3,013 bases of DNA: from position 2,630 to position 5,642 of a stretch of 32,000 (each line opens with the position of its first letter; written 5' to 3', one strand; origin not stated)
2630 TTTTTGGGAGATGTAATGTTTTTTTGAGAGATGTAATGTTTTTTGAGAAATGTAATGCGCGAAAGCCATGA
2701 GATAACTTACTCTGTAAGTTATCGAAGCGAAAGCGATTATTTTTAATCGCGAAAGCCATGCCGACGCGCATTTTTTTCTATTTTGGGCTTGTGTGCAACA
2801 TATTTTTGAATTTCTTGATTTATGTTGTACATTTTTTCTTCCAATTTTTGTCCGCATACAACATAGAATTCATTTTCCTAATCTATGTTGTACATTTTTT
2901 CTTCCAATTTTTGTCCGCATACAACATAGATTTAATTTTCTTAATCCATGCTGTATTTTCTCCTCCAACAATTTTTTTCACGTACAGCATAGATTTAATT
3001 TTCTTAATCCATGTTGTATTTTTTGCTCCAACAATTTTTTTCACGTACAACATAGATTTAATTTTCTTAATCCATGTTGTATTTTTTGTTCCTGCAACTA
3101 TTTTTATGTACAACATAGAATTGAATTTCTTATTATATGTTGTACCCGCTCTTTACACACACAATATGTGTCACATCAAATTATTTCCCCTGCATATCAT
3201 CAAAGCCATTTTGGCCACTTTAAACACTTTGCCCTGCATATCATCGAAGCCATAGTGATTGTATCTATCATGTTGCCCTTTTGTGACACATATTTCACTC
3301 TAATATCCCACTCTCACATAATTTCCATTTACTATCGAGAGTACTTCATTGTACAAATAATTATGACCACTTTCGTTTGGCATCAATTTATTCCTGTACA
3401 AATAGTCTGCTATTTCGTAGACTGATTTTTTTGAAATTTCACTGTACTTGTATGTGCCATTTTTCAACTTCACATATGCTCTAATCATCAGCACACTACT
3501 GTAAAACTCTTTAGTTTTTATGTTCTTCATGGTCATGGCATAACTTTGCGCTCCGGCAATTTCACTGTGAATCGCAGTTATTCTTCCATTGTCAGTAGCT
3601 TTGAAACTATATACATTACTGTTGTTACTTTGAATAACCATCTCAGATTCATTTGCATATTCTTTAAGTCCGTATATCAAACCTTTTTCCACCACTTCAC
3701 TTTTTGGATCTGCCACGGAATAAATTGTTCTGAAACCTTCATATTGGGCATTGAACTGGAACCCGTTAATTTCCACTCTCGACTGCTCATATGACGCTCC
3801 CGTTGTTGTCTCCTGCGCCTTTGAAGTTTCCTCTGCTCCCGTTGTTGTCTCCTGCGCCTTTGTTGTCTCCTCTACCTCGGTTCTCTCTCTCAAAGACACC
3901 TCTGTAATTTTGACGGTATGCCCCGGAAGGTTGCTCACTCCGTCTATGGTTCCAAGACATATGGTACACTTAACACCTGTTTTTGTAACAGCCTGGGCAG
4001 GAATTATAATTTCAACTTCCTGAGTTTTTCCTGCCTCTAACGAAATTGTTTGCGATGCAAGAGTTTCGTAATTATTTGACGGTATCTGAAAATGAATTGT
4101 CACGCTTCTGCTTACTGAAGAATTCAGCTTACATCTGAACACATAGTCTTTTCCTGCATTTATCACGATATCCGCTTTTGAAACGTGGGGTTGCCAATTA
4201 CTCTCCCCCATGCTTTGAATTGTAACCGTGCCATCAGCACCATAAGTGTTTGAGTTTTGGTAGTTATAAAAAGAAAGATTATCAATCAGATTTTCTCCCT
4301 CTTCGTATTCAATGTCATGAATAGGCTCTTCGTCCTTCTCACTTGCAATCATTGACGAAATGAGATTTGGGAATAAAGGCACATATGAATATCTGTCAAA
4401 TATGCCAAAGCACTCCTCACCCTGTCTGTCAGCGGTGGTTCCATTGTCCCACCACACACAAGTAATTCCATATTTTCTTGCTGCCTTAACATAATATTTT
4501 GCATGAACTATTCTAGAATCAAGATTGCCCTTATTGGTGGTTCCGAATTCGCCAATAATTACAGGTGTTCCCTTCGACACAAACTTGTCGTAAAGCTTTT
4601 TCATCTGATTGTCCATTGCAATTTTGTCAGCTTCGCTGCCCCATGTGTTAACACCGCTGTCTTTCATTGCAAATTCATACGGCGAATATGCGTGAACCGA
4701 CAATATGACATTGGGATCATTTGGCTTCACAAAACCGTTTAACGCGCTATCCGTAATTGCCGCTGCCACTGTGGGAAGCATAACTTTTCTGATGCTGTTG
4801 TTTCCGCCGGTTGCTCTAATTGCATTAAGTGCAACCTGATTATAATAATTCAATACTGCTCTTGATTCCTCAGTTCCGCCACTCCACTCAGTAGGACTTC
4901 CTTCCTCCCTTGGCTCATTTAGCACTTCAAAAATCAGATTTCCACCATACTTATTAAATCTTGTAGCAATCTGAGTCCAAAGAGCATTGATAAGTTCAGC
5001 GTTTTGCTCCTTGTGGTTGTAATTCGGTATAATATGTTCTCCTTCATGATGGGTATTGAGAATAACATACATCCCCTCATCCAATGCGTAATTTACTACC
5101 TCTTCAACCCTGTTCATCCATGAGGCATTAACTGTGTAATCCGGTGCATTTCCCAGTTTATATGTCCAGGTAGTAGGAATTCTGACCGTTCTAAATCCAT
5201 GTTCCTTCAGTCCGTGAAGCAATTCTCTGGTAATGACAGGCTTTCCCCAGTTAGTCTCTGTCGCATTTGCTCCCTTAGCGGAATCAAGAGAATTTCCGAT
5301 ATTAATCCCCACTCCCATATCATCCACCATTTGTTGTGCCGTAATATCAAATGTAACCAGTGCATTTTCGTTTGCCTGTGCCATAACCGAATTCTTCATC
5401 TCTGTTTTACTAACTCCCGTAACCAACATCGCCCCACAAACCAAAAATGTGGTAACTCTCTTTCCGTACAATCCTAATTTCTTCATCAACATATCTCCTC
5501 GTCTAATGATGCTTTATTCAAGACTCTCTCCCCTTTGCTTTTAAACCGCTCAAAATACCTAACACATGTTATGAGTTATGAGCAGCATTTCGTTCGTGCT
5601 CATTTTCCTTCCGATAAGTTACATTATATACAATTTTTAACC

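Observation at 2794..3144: Second 63-bp-period array with a compensatory double substitution in an 8-bp stem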

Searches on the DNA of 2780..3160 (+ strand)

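Call 29: search_dna_similar(query=window:2780-3160:+, collection=phages, mode=distant, max_evalue=0.01)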
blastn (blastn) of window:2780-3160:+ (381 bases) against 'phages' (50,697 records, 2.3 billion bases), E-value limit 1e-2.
Records with a match: 4; places in all: 4; records where one place covers at least 80% of the query: 0.
Best place of each record, by identity: 80-90% 1; 60-80% 3.
By first word of the organism name: Tenacibaculum 3; Bacteroides 1.
By host as written in the record: Tenacibaculum maritimum 3; Bacteroides salyersiae BSC162 1.
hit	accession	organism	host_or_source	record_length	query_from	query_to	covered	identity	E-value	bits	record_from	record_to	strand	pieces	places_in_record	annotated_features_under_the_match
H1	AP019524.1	Tenacibaculum phage PTm1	Tenacibaculum maritimum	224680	11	69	15%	79.0%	2e-4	52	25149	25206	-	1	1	hypothetical protein (x2)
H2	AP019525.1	Tenacibaculum phage PTm5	Tenacibaculum maritimum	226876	11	69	15%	79.0%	2e-4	52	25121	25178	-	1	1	hypothetical protein (x2)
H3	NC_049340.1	Tenacibaculum phage PTm1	Tenacibaculum maritimum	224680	11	69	15%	79.0%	2e-4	52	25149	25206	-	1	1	hypothetical protein (x2)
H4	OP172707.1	Bacteroides phage BS162P3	Bacteroides salyersiae BSC162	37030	315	359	12%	83.0%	9e-3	47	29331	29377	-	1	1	none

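Call 30: search_dna_similar(query=window:2780-3160:+, collection=plasmids, mode=distant, max_evalue=0.01)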
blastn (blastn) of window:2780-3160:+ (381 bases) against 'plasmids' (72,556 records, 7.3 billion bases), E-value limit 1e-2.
No match.

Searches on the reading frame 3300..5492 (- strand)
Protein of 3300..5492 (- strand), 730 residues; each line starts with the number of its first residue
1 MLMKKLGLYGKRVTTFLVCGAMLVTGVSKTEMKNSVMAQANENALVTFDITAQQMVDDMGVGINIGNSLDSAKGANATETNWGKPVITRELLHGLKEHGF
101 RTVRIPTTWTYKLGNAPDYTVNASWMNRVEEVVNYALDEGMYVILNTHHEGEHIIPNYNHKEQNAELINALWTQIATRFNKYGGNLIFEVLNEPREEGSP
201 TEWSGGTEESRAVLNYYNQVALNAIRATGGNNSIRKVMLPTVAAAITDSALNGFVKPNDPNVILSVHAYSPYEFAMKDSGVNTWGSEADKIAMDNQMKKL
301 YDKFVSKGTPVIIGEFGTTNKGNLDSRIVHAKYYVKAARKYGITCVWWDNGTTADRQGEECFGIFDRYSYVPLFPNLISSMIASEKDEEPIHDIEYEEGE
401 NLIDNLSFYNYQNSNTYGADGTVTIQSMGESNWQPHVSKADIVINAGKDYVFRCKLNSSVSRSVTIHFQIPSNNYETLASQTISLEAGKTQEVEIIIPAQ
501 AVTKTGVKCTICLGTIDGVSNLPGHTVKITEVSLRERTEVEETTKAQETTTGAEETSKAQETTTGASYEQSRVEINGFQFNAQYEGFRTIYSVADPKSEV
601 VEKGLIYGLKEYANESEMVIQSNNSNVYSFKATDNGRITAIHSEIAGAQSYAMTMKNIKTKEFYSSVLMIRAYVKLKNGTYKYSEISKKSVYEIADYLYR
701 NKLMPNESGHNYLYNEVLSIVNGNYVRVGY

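Call 6: search_protein_families(library=pfam, proteins=[window:3300-5492:-])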
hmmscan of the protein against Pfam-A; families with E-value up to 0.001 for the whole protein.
window:3300-5492:- (730 aa): 1 family
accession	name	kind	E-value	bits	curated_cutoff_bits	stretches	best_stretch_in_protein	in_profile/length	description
PF00150.24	Cellulase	-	1.3e-68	231.9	23.5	1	76-351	11-269/272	Cellulase (glycosyl hydrolase family 5)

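Call 12: find_encoding_contigs(protein=window:3300-5492:-, flank=10000, max_places=10)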
Protein window:3300-5492:- (730 aa): no gene with exactly this product is on record in the collection.

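Call 16: find_encoding_contigs(protein=window:3300-5486:-, flank=10000, max_places=10)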
Protein window:3300-5486:- (728 aa): 14 contigs read that carry it; 2 places shown.
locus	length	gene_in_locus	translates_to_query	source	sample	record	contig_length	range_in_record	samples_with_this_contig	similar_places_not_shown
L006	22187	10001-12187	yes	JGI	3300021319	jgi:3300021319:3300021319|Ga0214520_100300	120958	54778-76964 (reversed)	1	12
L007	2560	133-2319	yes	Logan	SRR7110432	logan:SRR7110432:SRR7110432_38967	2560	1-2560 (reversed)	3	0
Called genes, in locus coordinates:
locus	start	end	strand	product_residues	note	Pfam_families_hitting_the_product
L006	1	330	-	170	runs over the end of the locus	PF04542:Sigma70_r2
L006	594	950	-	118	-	-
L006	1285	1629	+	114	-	PF09413:DUF2007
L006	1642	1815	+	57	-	PF20037:DUF6440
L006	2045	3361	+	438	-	PF01547:SBP_bac_1, PF13416:SBP_bac_8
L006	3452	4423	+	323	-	PF00528:BPD_transp_1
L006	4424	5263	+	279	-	PF00528:BPD_transp_1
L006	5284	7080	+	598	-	PF02743:dCache_1, PF00672:HAMP, PF06580:His_kinase, PF02518:HATPase_c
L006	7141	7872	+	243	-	PF00072:Response_reg, PF12833:HTH_18, PF00165:HTH_AraC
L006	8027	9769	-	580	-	PF20251:Big_14 (faint)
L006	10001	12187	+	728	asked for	PF00150:Cellulase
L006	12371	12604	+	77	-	-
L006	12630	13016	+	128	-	-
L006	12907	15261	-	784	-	PF04023:FeoA, PF01926:MMR_HSR1, PF02421:FeoB_N, PF17910:FeoB_Cyto, PF07670:Gate, PF07664:FeoB_C, PF07670:Gate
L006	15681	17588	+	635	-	PF00990:GGDEF (faint), PF00563:EAL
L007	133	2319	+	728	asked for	PF00150:Cellulase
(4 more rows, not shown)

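Call 63: find_homologous_proteins(query=window:3300-5486:-, max_evalue=1e-50)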
Query window:3300-5486:- (728 aa): 913 proteins with E <= 1e-50 among 8000 candidates; the best 120 are listed.
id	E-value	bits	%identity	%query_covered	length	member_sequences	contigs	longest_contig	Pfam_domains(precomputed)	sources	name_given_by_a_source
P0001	0.0e+0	1646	100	100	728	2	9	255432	PF00150.25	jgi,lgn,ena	-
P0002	0.0e+0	1104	67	98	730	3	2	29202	PF00150.25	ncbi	-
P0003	4.2e-238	811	53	98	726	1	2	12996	PF00150.25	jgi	-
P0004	6.2e-208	711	48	98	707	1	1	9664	PF00150.25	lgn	-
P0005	1.4e-201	690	52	74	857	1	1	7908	PF00150.25,PF03422.22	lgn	-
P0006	9.0e-190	651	49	69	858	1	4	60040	PF00150.25,PF03422.22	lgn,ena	-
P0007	6.9e-131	456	39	44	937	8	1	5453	PF00150.25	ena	-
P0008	2.5e-128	448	42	46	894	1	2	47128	PF00553.26,PF00150.25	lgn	-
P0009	2.1e-123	431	52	52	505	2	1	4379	PF00150.25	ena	-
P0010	1.0e-112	396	51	46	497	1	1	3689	PF00553.26,PF00150.25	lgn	-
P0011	1.3e-109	386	48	50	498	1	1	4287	PF00553.26,PF00150.25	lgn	-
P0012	1.8e-107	379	50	46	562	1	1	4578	PF00150.25,PF14200.13,PF00652.29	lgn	-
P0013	6.3e-107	377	46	52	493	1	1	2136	PF00553.26,PF00150.25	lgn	-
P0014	1.1e-106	376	50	47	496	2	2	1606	PF00553.26,PF00150.25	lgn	-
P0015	6.5e-104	367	48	51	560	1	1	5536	PF00150.25,PF14200.13,PF00652.29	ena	-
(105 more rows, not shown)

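Call 64: find_encoding_contigs(protein=P0002, flank=10000, max_places=4)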
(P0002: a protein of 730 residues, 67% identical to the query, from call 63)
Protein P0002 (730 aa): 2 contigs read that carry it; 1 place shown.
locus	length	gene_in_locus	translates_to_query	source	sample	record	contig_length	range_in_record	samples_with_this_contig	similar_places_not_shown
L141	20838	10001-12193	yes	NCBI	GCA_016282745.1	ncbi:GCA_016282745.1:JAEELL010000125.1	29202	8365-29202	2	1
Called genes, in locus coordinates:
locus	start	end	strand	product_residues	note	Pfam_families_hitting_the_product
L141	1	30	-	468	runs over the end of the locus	PF03448:MgtE_N, PF00571:CBS (weak), PF01769:MgtE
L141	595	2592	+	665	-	PF09334:tRNA-synt_1g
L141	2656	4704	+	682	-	-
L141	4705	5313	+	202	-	PF00005:ABC_tran, PF02463:SMC_N (weak)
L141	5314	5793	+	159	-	-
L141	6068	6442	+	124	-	PF00392:GntR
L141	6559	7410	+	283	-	PF02463:SMC_N (faint), PF00005:ABC_tran, PF13304:AAA_21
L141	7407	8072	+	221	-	PF13346:ABC2_membrane_5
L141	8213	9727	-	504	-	PF20251:Big_14 (faint)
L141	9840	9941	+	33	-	-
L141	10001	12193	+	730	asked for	PF00150:Cellulase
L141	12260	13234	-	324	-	-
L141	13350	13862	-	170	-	PF04542:Sigma70_r2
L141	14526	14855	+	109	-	PF09413:DUF2007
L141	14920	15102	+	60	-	PF20037:DUF6440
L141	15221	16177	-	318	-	PF13280:WYL (faint)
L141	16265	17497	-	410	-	-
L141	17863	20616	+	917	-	PF00082:Peptidase_S8, PF00754:F5_F8_type_C, PF22633:F5_F8_type_C_2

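Call 65: find_encoding_contigs(protein=P0003, flank=10000, max_places=4)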
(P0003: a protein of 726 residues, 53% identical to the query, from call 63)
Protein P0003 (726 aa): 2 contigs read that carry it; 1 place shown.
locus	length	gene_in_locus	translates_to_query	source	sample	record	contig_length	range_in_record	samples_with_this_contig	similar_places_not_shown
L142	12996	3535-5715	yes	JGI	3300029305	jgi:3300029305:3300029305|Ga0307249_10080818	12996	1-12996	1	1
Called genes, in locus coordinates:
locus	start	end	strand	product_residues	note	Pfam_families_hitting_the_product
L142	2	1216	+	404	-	?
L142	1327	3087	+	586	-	PF02838:Glyco_hydro_20b, PF00728:Glyco_hydro_20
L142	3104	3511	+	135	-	PF13279:4HBT_2, PF03061:4HBT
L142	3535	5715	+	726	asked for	PF00150:Cellulase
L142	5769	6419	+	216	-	PF01027:Bax1-I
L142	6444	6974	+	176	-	PF12158:DUF3592 (weak)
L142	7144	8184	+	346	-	-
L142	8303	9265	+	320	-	PF00356:LacI, PF00532:Peripla_BP_1, PF13407:Peripla_BP_4 (weak), PF13377:Peripla_BP_3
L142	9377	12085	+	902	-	PF16483:Glyco_hydro_64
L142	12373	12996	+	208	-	?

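Call 92: find_encoding_contigs(protein=P0134, flank=10000, max_places=3)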
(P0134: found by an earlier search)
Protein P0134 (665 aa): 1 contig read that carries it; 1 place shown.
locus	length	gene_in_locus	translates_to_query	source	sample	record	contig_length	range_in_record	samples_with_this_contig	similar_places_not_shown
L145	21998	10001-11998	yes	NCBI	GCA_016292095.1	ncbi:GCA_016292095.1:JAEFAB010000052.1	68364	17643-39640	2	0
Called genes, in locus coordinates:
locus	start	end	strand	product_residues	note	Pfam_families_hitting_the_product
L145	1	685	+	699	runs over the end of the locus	PF12437:GSIII_N, PF00120:Gln-synt_C, PF18318:Gln-synt_C-ter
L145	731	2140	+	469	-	PF13230:GATase_4 (weak), PF13522:GATase_6, PF13537:GATase_7, PF00156:Pribosyltran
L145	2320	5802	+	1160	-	PF08757:CotH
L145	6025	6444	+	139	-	PF01242:PTPS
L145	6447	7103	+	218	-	PF13353:Fer4_12, PF04055:Radical_SAM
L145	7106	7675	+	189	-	PF01227:GTP_cyclohydroI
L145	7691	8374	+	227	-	PF02540:NAD_synthase, PF06508:QueC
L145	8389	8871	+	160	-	PF14819:QueF_N (weak), PF14489:QueF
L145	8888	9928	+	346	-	PF01699:Na_Ca_ex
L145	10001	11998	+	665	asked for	PF09334:tRNA-synt_1g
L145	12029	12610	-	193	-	PF00440:TetR_N (weak), PF14278:TetR_C_8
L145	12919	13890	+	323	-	PF08545:ACP_syn_III, PF02797:Chal_sti_synt_C (weak), PF08541:ACP_syn_III_C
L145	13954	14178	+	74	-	PF00550:PP-binding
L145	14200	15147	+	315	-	PF00478:IMPDH, PF03060:NMO, PF01070:FMN_dh, PF01180:DHO_dh (faint), PF05690:ThiG (weak), PF00977:His_biosynth (weak)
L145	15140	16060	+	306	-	PF00698:Acyl_transf_1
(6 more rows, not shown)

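Call 93: find_encoding_contigs(protein=P0129, flank=10000, max_places=3)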
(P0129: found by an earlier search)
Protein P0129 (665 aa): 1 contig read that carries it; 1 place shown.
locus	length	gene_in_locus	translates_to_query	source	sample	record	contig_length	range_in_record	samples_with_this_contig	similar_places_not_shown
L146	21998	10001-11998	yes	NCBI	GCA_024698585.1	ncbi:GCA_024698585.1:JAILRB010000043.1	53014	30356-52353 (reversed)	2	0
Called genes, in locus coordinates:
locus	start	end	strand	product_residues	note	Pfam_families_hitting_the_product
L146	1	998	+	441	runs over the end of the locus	PF13306:LRR_5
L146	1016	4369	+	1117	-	PF08757:CotH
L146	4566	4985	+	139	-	PF01242:PTPS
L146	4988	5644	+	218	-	PF13353:Fer4_12, PF04055:Radical_SAM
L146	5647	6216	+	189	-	PF01227:GTP_cyclohydroI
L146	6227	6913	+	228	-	PF02540:NAD_synthase, PF06508:QueC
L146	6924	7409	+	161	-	PF14819:QueF_N (weak), PF14489:QueF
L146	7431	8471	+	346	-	PF01699:Na_Ca_ex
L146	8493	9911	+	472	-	-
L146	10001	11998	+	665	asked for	PF09334:tRNA-synt_1g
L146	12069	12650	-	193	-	PF00440:TetR_N (weak), PF14278:TetR_C_8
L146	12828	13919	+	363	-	PF02797:Chal_sti_synt_C (faint), PF08545:ACP_syn_III, PF08541:ACP_syn_III_C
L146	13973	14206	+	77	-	PF00550:PP-binding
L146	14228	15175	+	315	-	PF00478:IMPDH, PF03060:NMO, PF01180:DHO_dh (weak), PF00977:His_biosynth (weak), PF01070:FMN_dh (weak), PF05690:ThiG (weak)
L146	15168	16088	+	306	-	PF00698:Acyl_transf_1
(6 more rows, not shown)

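Call 94: find_encoding_contigs(protein=P0124, flank=10000, max_places=3)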
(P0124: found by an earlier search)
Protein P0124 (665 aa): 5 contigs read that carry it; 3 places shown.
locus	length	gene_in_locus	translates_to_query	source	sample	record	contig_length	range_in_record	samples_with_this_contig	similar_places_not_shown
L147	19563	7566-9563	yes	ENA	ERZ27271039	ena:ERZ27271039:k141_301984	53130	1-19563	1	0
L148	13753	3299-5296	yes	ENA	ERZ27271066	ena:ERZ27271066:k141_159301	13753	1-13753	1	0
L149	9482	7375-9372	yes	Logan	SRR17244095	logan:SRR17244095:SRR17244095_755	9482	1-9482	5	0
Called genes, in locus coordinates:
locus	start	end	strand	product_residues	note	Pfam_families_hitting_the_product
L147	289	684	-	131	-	PF00571:CBS (weak)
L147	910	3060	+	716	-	PF00580:UvrD-helicase, PF13245:AAA_19, PF13604:AAA_30 (faint), PF01443:Viral_helicase1 (faint), PF13361:UvrD_C, PF13538:UvrD_C_2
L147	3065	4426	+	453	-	PF01554:MatE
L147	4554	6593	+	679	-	PF12229:PG_binding_4, PF03734:YkuD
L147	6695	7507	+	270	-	PF00702:Hydrolase (faint), PF08282:Hydrolase_3, PF05116:S6PP (weak)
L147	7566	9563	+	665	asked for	PF09334:tRNA-synt_1g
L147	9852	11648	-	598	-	PF00664:ABC_membrane, PF02463:SMC_N (faint), PF03193:RsgA_GTPase (faint), PF00005:ABC_tran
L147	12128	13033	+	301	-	-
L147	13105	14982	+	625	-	-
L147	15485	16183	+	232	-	-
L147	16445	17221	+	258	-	PF00497:SBP_bac_3, PF09084:NMT1 (faint)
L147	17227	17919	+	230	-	PF00528:BPD_transp_1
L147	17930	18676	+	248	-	PF02463:SMC_N, PF00005:ABC_tran, PF01637:ATPase_2 (weak), PF13304:AAA_21 (weak)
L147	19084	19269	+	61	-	-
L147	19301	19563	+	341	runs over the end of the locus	PF00437:T2SSE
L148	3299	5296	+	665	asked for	PF09334:tRNA-synt_1g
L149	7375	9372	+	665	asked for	PF09334:tRNA-synt_1g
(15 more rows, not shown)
